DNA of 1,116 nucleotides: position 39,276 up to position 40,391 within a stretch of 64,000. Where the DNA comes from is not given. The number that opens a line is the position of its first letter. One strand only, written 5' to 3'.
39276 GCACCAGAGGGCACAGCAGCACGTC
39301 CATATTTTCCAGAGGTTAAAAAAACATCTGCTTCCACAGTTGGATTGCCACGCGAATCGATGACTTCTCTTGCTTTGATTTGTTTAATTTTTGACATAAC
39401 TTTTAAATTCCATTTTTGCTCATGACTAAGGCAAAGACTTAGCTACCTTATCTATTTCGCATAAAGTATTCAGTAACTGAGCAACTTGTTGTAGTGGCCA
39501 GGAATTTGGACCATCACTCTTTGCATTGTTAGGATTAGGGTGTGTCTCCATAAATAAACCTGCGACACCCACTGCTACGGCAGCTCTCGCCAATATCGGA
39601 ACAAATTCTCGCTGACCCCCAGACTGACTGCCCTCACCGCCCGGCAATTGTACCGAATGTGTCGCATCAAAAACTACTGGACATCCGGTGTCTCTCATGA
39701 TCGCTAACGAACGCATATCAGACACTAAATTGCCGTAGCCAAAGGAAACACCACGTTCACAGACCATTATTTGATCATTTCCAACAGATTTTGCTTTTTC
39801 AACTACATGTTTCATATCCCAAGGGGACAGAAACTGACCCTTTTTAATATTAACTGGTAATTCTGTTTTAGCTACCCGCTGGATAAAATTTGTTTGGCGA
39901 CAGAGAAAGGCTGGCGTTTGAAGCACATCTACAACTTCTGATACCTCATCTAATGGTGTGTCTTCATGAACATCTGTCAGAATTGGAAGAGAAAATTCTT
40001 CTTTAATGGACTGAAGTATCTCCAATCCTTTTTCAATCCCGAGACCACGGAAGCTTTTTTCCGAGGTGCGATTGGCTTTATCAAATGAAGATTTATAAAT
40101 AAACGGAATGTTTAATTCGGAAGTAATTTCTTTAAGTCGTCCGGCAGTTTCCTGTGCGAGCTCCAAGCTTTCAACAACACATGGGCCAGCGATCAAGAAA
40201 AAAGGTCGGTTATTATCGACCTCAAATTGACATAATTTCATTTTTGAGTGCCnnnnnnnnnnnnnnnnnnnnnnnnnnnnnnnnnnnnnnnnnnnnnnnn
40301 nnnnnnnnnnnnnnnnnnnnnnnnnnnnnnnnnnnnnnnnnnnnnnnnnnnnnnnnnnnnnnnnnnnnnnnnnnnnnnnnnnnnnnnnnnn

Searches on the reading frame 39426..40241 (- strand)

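Call 81: search_protein_families(library=pfam, proteins=[window:39426-40241:-], max_evalue=0.00001)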
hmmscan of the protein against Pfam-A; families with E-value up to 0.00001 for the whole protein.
window:39426-40241:- (271 aa): 1 family
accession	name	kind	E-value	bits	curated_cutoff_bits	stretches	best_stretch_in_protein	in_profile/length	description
PF00793.26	DAHP_synth_1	-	1.5e-73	247.4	25.5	1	10-266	14-267/270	DAHP synthetase I family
